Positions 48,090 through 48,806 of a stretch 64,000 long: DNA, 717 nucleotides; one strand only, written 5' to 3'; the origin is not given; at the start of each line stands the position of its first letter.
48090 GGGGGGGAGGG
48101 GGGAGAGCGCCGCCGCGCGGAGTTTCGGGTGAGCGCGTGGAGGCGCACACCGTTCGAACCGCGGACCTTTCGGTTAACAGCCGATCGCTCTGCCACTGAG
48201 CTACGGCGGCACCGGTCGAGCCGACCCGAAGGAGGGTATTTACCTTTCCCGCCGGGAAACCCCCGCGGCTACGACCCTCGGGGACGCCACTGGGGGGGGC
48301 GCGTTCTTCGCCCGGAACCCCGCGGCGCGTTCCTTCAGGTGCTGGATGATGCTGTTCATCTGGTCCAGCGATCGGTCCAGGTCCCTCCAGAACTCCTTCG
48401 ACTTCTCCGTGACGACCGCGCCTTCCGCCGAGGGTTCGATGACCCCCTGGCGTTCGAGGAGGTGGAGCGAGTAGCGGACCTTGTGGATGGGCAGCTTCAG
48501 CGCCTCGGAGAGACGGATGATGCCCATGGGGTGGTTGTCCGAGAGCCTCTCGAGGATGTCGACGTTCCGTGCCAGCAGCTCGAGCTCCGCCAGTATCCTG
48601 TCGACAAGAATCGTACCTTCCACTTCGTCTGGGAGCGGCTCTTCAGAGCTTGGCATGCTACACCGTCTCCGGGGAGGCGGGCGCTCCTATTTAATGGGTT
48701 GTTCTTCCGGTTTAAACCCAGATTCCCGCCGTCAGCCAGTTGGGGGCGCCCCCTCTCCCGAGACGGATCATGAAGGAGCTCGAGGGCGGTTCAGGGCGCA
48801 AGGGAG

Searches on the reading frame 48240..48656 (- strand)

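Call 20: search_protein_families(library=pfam, proteins=[window:48240-48656:-], max_evalue=0.01)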
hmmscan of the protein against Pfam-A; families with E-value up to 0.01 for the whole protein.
window:48240-48656:- (138 aa): 3 families
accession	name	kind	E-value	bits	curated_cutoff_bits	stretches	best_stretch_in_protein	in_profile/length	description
PF25212.1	HVO_A0114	-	8.5e-05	22.7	27.6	1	27-80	20-73/84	HVO_A0114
PF21715.3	CggR_N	-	0.00012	22.2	30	1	31-95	5-69/71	CggR N-terminal DNA binding domain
PF00512.31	HisKA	-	0.0096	16.4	26.9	0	50-109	10-59/66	His Kinase A (phospho-acceptor) domain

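Call 61: search_protein_families(library=ncbifam, proteins=[window:48240-48656:-], max_evalue=0.1)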
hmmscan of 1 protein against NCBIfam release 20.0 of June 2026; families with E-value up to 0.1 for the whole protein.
window:48240-48656:- (138 aa): 5 families
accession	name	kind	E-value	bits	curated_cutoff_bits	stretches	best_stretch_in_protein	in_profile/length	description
NF033788.1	HTH_metalloreg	subfamily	0.02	14.7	55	1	32-82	14-64/77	metalloregulator ArsR/SmtB family transcription factor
NF040755.1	AgaR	equivalog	0.022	13.9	260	1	29-112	6-86/256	transcriptional repressor AgaR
NF006811.0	PRK09333.1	equivalog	0.037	13.6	156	0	57-91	95-129/150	30S ribosomal protein S19e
NF007316.0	PRK09802.1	equivalog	0.093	11.9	351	0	30-110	18-95/269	DeoR family transcriptional regulator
NF041397.1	TranRegGlpR_Halo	equivalog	0.096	12.3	300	0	30-86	6-62/253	HTH-type transcriptional regulator GlpR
